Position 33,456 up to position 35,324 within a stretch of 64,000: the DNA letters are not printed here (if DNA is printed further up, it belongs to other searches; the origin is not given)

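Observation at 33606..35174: Two paralogous TM-TPR proteins (26998-28356 and 33606-35174) carry Mrr_cat-like domains in which the catalytic Q-x-K is replaced (RIIRIIR / IWVRRW)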

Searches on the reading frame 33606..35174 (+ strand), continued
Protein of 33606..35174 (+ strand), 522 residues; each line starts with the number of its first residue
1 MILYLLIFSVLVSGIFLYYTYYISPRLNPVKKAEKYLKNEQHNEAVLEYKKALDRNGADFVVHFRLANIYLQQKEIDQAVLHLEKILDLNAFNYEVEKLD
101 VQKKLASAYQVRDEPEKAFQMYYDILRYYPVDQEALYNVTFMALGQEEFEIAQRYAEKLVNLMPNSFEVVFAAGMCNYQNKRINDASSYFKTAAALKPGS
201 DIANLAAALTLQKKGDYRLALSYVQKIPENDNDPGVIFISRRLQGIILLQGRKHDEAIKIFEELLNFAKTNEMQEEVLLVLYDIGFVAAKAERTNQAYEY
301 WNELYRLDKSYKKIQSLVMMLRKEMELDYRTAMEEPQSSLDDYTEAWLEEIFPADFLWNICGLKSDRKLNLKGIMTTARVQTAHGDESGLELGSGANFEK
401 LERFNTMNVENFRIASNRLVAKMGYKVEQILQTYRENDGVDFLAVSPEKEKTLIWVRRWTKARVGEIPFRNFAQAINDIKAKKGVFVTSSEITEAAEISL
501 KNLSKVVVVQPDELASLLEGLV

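Call 8: find_homologous_proteins(query=window:33606-35174:+, max_evalue=0.001)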
Query window:33606-35174:+ (522 aa): 217 proteins with E <= 0.001 among 8000 candidates; the best 120 are listed.
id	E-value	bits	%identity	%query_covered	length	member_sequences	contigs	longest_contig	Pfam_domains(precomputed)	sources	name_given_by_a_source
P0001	0.0e+0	1148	100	100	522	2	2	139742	PF09976.16,PF23914.2,PF23300.4,PF22722.3,PF13428.13,PF14559.13,PF24575.2,PF00515.35,PF12895.14,PF13424.13,PF13432.13,PF13181.13,PF04471.19,PF07719.24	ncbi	-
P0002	2.3e-282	955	81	100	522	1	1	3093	PF13431.13,PF09976.16,PF23914.2,PF23300.4,PF22722.3,PF13428.13,PF25064.2,PF14559.13,PF00515.35,PF12895.14,PF13424.13,PF13432.13,PF13181.13,PF04471.19,PF07719.24,PF13174.13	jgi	-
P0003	1.5e-243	827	69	100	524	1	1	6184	PF14559.13,PF13431.13,PF09976.16,PF23914.2,PF13424.13,PF22722.3,PF13432.13,PF13428.13,PF04471.19,PF07719.24,PF13174.13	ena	-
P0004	2.9e-235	800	66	100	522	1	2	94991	PF13431.13,PF09976.16,PF23914.2,PF13414.13,PF22722.3,PF13428.13,PF25064.2,PF14559.13,PF24575.2,PF00515.35,PF13424.13,PF13432.13,PF13181.13,PF04471.19,PF07719.24,PF13174.13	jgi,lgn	jgi:tetratricopeptide (TPR) repeat protein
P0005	6.6e-225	765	64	100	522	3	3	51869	PF13431.13,PF09976.16,PF23914.2,PF13414.13,PF13176.13,PF13428.13,PF25064.2,PF14559.13,PF00515.35,PF12895.14,PF13424.13,PF13432.13,PF04471.19,PF07719.24,PF13174.13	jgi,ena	-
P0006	3.1e-221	753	63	100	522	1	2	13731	PF13431.13,PF23914.2,PF13414.13,PF13176.13,PF22722.3,PF13428.13,PF25064.2,PF14559.13,PF24575.2,PF00515.35,PF12895.14,PF13424.13,PF13432.13,PF04471.19,PF07719.24,PF13174.13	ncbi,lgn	-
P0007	1.1e-220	751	62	100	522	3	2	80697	PF13431.13,PF09976.16,PF23914.2,PF13176.13,PF22722.3,PF13428.13,PF25064.2,PF14559.13,PF24575.2,PF00515.35,PF13424.13,PF13432.13,PF04471.19,PF07719.24,PF13174.13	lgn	-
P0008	5.8e-220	749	62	98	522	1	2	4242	PF13431.13,PF09976.16,PF23914.2,PF13414.13,PF23300.4,PF13176.13,PF22722.3,PF13428.13,PF14559.13,PF24575.2,PF00515.35,PF12895.14,PF13424.13,PF13432.13,PF13181.13,PF04471.19,PF07719.24,PF13174.13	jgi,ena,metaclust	metaclust:\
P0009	7.0e-216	736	62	100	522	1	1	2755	PF13431.13,PF23914.2,PF13414.13,PF13176.13,PF22722.3,PF13428.13,PF25064.2,PF14559.13,PF24575.2,PF13371.13,PF00515.35,PF12895.14,PF13424.13,PF13432.13,PF04471.19,PF07719.24,PF13174.13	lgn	-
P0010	4.2e-214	730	59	100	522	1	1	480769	PF13431.13,PF09976.16,PF23914.2,PF13414.13,PF13176.13,PF13428.13,PF25064.2,PF14559.13,PF24575.2,PF00515.35,PF12895.14,PF13424.13,PF21033.5,PF13432.13,PF13181.13,PF04471.19,PF07719.24,PF13174.13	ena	-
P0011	2.3e-213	727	61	100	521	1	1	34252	PF13431.13,PF23914.2,PF13414.13,PF13176.13,PF22722.3,PF13428.13,PF25064.2,PF14559.13,PF24575.2,PF00515.35,PF12895.14,PF13424.13,PF21033.5,PF13432.13,PF04471.19,PF07719.24,PF13174.13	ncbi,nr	ncbi:MAG: tetratricopeptide repeat protein [Spirochaetes bacterium]|nr:tetratricopeptide repeat prot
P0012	6.0e-208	709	58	100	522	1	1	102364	PF13431.13,PF23914.2,PF13414.13,PF13428.13,PF14559.13,PF00515.35,PF12895.14,PF13424.13,PF13432.13,PF13181.13,PF04471.19,PF07719.24,PF13174.13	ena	-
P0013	1.2e-198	679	56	96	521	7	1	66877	PF13431.13,PF09976.16,PF23914.2,PF13414.13,PF13428.13,PF14559.13,PF24575.2,PF00515.35,PF12895.14,PF13424.13,PF21033.5,PF13432.13,PF13181.13,PF04471.19,PF14561.13,PF07719.24,PF13174.13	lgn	-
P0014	3.5e-198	677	56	100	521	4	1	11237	PF13431.13,PF09976.16,PF23914.2,PF13414.13,PF13176.13,PF13428.13,PF25064.2,PF14559.13,PF24575.2,PF00515.35,PF12895.14,PF13424.13,PF21033.5,PF13432.13,PF13181.13,PF04471.19,PF14561.13,PF07719.24,PF13174.13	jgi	-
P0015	1.7e-197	675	57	100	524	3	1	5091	PF13431.13,PF13414.13,PF13428.13,PF25064.2,PF14559.13,PF24575.2,PF00515.35,PF13424.13,PF13432.13,PF13181.13,PF04471.19,PF07719.24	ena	-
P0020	1.3e-179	616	53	100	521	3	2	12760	PF13431.13,PF09976.16,PF23914.2,PF13414.13,PF13176.13,PF22722.3,PF13428.13,PF25064.2,PF13374.13,PF14559.13,PF24575.2,PF13371.13,PF17874.8,PF00515.35,PF12895.14,PF13424.13,PF21033.5,PF13432.13,PF13181.13,PF04471.19,PF14561.13,PF07719.24,PF13174.13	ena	-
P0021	4.1e-177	608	51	100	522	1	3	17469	PF13431.13,PF09976.16,PF23914.2,PF13414.13,PF13176.13,PF22722.3,PF13428.13,PF25064.2,PF14559.13,PF24575.2,PF00515.35,PF12895.14,PF13424.13,PF21033.5,PF13432.13,PF13181.13,PF04471.19,PF07719.24,PF13174.13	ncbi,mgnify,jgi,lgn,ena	mgnify:CR=1 FL=1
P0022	2.8e-175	602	51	100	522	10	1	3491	PF13431.13,PF09976.16,PF23914.2,PF13414.13,PF13176.13,PF22722.3,PF13428.13,PF25064.2,PF14559.13,PF24575.2,PF13371.13,PF00515.35,PF13424.13,PF21033.5,PF13432.13,PF13181.13,PF04471.19,PF07719.24,PF13174.13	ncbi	-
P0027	1.5e-169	583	50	100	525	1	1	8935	PF14853.13,PF13431.13,PF09976.16,PF23914.2,PF13414.13,PF22722.3,PF13428.13,PF25064.2,PF14559.13,PF24575.2,PF00515.35,PF12895.14,PF13424.13,PF21033.5,PF13432.13,PF13181.13,PF04471.19,PF07719.24,PF13174.13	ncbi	-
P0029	1.4e-168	580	50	100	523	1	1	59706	PF13431.13,PF23914.2,PF13414.13,PF22722.3,PF13428.13,PF25064.2,PF14559.13,PF00515.35,PF13424.13,PF13432.13,PF13181.13,PF04471.19,PF07719.24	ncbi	-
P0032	2.2e-167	576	49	100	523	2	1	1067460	PF13431.13,PF09976.16,PF23914.2,PF13414.13,PF13176.13,PF22722.3,PF13428.13,PF25064.2,PF13374.13,PF14559.13,PF24575.2,PF00515.35,PF12895.14,PF13424.13,PF13432.13,PF13181.13,PF04471.19,PF14561.13,PF07719.24,PF13174.13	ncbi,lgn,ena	-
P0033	5.2e-167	574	51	100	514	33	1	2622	PF13431.13,PF23914.2,PF13414.13,PF22722.3,PF13428.13,PF14559.13,PF00515.35,PF12895.14,PF13424.13,PF13432.13,PF13181.13,PF04471.19,PF14561.13,PF07719.24,PF13174.13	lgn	-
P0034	6.8e-167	574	50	100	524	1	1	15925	PF13431.13,PF13414.13,PF22722.3,PF13428.13,PF14559.13,PF24575.2,PF13371.13,PF00515.35,PF13424.13,PF13432.13,PF13181.13,PF04471.19,PF07719.24,PF13174.13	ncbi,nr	ncbi:MAG: tetratricopeptide repeat protein [bacterium]|nr:tetratricopeptide repeat protein [bacteriu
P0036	4.5e-165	568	50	100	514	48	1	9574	PF13431.13,PF09976.16,PF23914.2,PF13414.13,PF13176.13,PF22722.3,PF13428.13,PF25064.2,PF14559.13,PF24575.2,PF13371.13,PF00515.35,PF12895.14,PF13424.13,PF21033.5,PF13432.13,PF13181.13,PF04471.19,PF07719.24,PF13174.13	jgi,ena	-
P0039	2.5e-163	562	49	100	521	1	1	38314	PF13431.13,PF22722.3,PF13428.13,PF25064.2,PF13374.13,PF14559.13,PF24575.2,PF13424.13,PF13432.13,PF13181.13,PF04471.19,PF07719.24,PF13174.13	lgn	-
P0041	6.6e-163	561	48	100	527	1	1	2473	PF13431.13,PF23914.2,PF13414.13,PF22722.3,PF13428.13,PF25064.2,PF14559.13,PF24575.2,PF00515.35,PF13424.13,PF13432.13,PF04471.19,PF07719.24,PF13174.13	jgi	-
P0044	3.7e-162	558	49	100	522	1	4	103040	PF13431.13,PF23914.2,PF13414.13,PF22722.3,PF13428.13,PF25064.2,PF14559.13,PF24575.2,PF17874.8,PF00515.35,PF12895.14,PF13424.13,PF13432.13,PF13181.13,PF04471.19,PF07719.24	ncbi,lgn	-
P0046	4.7e-162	558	50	100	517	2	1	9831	PF13431.13,PF23914.2,PF22722.3,PF13428.13,PF25064.2,PF14559.13,PF24575.2,PF13371.13,PF00515.35,PF13432.13,PF04471.19,PF07719.24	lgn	-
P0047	8.9e-162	557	50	100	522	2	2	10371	PF13431.13,PF23914.2,PF13414.13,PF13176.13,PF22722.3,PF13428.13,PF14559.13,PF00515.35,PF13424.13,PF13432.13,PF13181.13,PF04471.19,PF07719.24,PF13174.13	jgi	-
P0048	1.2e-161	557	48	100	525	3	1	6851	PF13431.13,PF09976.16,PF23914.2,PF13414.13,PF22722.3,PF13428.13,PF25064.2,PF14559.13,PF24575.2,PF00515.35,PF12895.14,PF13424.13,PF13432.13,PF13181.13,PF04471.19,PF07719.24,PF13174.13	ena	-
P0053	1.4e-160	553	48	98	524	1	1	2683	PF13414.13,PF22722.3,PF13428.13,PF25064.2,PF14559.13,PF24575.2,PF00515.35,PF12895.14,PF13424.13,PF13432.13,PF13181.13,PF04471.19,PF07719.24,PF13174.13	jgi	-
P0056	3.2e-160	552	46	100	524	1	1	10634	PF13431.13,PF23914.2,PF25062.2,PF22722.3,PF13428.13,PF25064.2,PF14559.13,PF24575.2,PF12895.14,PF13424.13,PF13432.13,PF04471.19,PF07719.24,PF13174.13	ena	-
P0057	7.2e-160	551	47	100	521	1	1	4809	PF13431.13,PF23914.2,PF13414.13,PF22722.3,PF13428.13,PF25064.2,PF14559.13,PF00515.35,PF13424.13,PF13432.13,PF13181.13,PF04471.19,PF07719.24,PF13174.13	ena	-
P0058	1.5e-159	550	46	100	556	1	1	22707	PF13431.13,PF23914.2,PF13414.13,PF22722.3,PF13428.13,PF14559.13,PF24575.2,PF00515.35,PF13424.13,PF13432.13,PF13181.13,PF04471.19,PF07719.24,PF13174.13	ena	-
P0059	1.7e-159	550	49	100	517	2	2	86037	PF14559.13,PF24575.2,PF23914.2,PF13424.13,PF22722.3,PF13432.13,PF13428.13,PF04471.19,PF25064.2,PF07719.24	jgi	-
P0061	1.1e-158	547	49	98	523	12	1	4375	PF13431.13,PF23914.2,PF13414.13,PF22722.3,PF13428.13,PF14559.13,PF24575.2,PF00515.35,PF12895.14,PF13424.13,PF13432.13,PF13181.13,PF04471.19,PF07719.24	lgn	-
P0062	1.3e-158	547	47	100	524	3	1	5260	PF14559.13,PF24575.2,PF13431.13,PF00515.35,PF13424.13,PF22722.3,PF13432.13,PF13428.13,PF13181.13,PF04471.19,PF07719.24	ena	-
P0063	1.8e-158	546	49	96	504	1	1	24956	PF13431.13,PF23914.2,PF25062.2,PF13414.13,PF22722.3,PF13428.13,PF25064.2,PF14559.13,PF00515.35,PF12895.14,PF13424.13,PF13432.13,PF13181.13,PF04471.19,PF07719.24,PF13174.13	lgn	-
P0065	4.1e-158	545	47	100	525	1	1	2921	PF13431.13,PF09976.16,PF23914.2,PF13414.13,PF22722.3,PF13428.13,PF14559.13,PF24575.2,PF00515.35,PF12895.14,PF13424.13,PF13432.13,PF04471.19,PF07719.24,PF13174.13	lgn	-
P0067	5.1e-158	545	49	100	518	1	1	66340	PF13431.13,PF23914.2,PF22722.3,PF13428.13,PF25064.2,PF14559.13,PF24575.2,PF00515.35,PF13424.13,PF13432.13,PF04471.19,PF07719.24,PF13174.13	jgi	jgi:tetratricopeptide (TPR) repeat protein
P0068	5.6e-158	545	47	100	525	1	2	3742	PF13431.13,PF13414.13,PF13176.13,PF22722.3,PF13428.13,PF14559.13,PF24575.2,PF00515.35,PF13424.13,PF13432.13,PF13181.13,PF04471.19,PF07719.24,PF13174.13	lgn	-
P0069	9.5e-158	544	47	100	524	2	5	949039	PF09976.16,PF13414.13,PF22722.3,PF13428.13,PF25064.2,PF14559.13,PF24575.2,PF00515.35,PF13424.13,PF13432.13,PF04471.19,PF07719.24,PF13174.13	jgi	-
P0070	2.3e-157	543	47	100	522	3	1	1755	PF13431.13,PF09976.16,PF13414.13,PF22722.3,PF13428.13,PF14559.13,PF24575.2,PF13371.13,PF00515.35,PF12895.14,PF13424.13,PF13432.13,PF13181.13,PF04471.19,PF14561.13,PF07719.24,PF13174.13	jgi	jgi:tetratricopeptide (TPR) repeat protein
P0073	4.8e-157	542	47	100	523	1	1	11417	PF13431.13,PF23914.2,PF25062.2,PF13414.13,PF23300.4,PF13176.13,PF22722.3,PF13428.13,PF25064.2,PF14559.13,PF24575.2,PF00515.35,PF13424.13,PF13432.13,PF13181.13,PF04471.19,PF07719.24,PF13174.13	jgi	jgi:tetratricopeptide (TPR) repeat protein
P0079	4.2e-155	535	47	100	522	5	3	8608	PF13431.13,PF23914.2,PF13414.13,PF13176.13,PF22722.3,PF13428.13,PF25064.2,PF14559.13,PF24575.2,PF00515.35,PF12895.14,PF13424.13,PF21033.5,PF13432.13,PF13181.13,PF04471.19,PF07719.24,PF13174.13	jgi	-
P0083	3.2e-154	532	46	100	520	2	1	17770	PF13431.13,PF23914.2,PF13414.13,PF22722.3,PF13428.13,PF14559.13,PF24575.2,PF00515.35,PF12895.14,PF13432.13,PF13181.13,PF04471.19,PF07719.24,PF13174.13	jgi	jgi:tetratricopeptide (TPR) repeat protein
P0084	6.3e-154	531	47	100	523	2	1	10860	PF13431.13,PF23914.2,PF13414.13,PF22722.3,PF13428.13,PF25064.2,PF07721.21,PF14559.13,PF24575.2,PF00515.35,PF13424.13,PF21033.5,PF13432.13,PF13181.13,PF04471.19,PF07719.24,PF13174.13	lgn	-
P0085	6.9e-154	531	46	98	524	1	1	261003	PF13431.13,PF09976.16,PF23914.2,PF22722.3,PF13428.13,PF14559.13,PF24575.2,PF00515.35,PF12895.14,PF13424.13,PF13432.13,PF13181.13,PF04471.19,PF07719.24,PF13174.13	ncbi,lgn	-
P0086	1.3e-153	530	46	100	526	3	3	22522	PF13431.13,PF23914.2,PF13414.13,PF22722.3,PF13428.13,PF14559.13,PF24575.2,PF00515.35,PF13424.13,PF13432.13,PF04471.19,PF07719.24,PF13174.13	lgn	-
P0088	8.5e-153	528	47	100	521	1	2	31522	PF13431.13,PF23914.2,PF22722.3,PF13428.13,PF25064.2,PF14559.13,PF24575.2,PF00515.35,PF13432.13,PF13181.13,PF04471.19,PF07719.24,PF13174.13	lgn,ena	-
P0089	2.2e-152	526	46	100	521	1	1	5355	PF23914.2,PF13414.13,PF22722.3,PF13428.13,PF25064.2,PF14559.13,PF24575.2,PF00515.35,PF13424.13,PF13432.13,PF13181.13,PF04471.19,PF07719.24,PF13174.13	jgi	jgi:tetratricopeptide (TPR) repeat protein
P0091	3.5e-152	526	46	100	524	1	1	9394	PF13431.13,PF23914.2,PF13414.13,PF22722.3,PF13428.13,PF25064.2,PF14559.13,PF24575.2,PF00515.35,PF13424.13,PF13432.13,PF04471.19,PF07719.24,PF13174.13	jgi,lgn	jgi:tetratricopeptide (TPR) repeat protein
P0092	1.8e-151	523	46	100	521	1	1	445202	PF14559.13,PF13431.13,PF13414.13,PF22722.3,PF13432.13,PF13428.13,PF04471.19,PF07719.24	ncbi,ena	-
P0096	3.8e-151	522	46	96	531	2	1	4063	PF13431.13,PF09976.16,PF13414.13,PF22722.3,PF13428.13,PF25064.2,PF14559.13,PF24575.2,PF00515.35,PF13424.13,PF13432.13,PF13181.13,PF04471.19,PF07719.24,PF13174.13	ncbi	-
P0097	4.2e-151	522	47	100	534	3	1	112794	PF13431.13,PF09976.16,PF23914.2,PF13414.13,PF22722.3,PF09613.17,PF13428.13,PF25064.2,PF14559.13,PF24575.2,PF00515.35,PF12895.14,PF13424.13,PF13432.13,PF04471.19,PF07719.24,PF13174.13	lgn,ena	-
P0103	8.8e-147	508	45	100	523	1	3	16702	PF13431.13,PF23914.2,PF25062.2,PF13414.13,PF22722.3,PF13428.13,PF25064.2,PF13374.13,PF14559.13,PF24575.2,PF13371.13,PF00515.35,PF12895.14,PF13424.13,PF21033.5,PF13432.13,PF13181.13,PF04471.19,PF14561.13,PF07719.24,PF13174.13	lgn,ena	-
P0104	1.3e-146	507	45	98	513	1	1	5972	PF13431.13,PF13414.13,PF22722.3,PF13428.13,PF14559.13,PF24575.2,PF00515.35,PF13432.13,PF13181.13,PF04471.19,PF07719.24,PF13174.13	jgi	jgi:tetratricopeptide (TPR) repeat protein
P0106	2.7e-146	506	45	100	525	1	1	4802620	PF14559.13,PF24575.2,PF23914.2,PF13432.13,PF13428.13,PF04471.19,PF07719.24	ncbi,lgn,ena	-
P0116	2.9e-142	493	44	100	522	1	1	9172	PF13431.13,PF09976.16,PF23914.2,PF25062.2,PF22722.3,PF13428.13,PF14559.13,PF24575.2,PF00515.35,PF13424.13,PF13432.13,PF13181.13,PF04471.19,PF07719.24,PF13174.13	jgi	jgi:tetratricopeptide (TPR) repeat protein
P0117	2.9e-142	493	44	100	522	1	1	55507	PF13431.13,PF23914.2,PF13414.13,PF22722.3,PF13428.13,PF25064.2,PF14559.13,PF24575.2,PF25068.3,PF13371.13,PF00515.35,PF13424.13,PF13432.13,PF13181.13,PF04471.19,PF07719.24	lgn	-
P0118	3.6e-142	493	46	100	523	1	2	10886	PF25063.1,PF13431.13,PF23914.2,PF13414.13,PF13176.13,PF22722.3,PF13428.13,PF14559.13,PF24575.2,PF13371.13,PF00515.35,PF12895.14,PF13424.13,PF21033.5,PF13432.13,PF13181.13,PF04471.19,PF07719.24,PF13174.13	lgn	-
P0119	4.6e-142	492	44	100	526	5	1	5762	PF14559.13,PF24575.2,PF13431.13,PF09976.16,PF00515.35,PF13424.13,PF22722.3,PF13432.13,PF13428.13,PF04471.19,PF07719.24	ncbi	-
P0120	6.3e-142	492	44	100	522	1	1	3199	PF13431.13,PF09976.16,PF23914.2,PF13414.13,PF22722.3,PF13428.13,PF14559.13,PF24575.2,PF13371.13,PF00515.35,PF12895.14,PF13424.13,PF21033.5,PF13432.13,PF13181.13,PF04471.19,PF07719.24,PF13174.13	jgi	jgi:tetratricopeptide (TPR) repeat protein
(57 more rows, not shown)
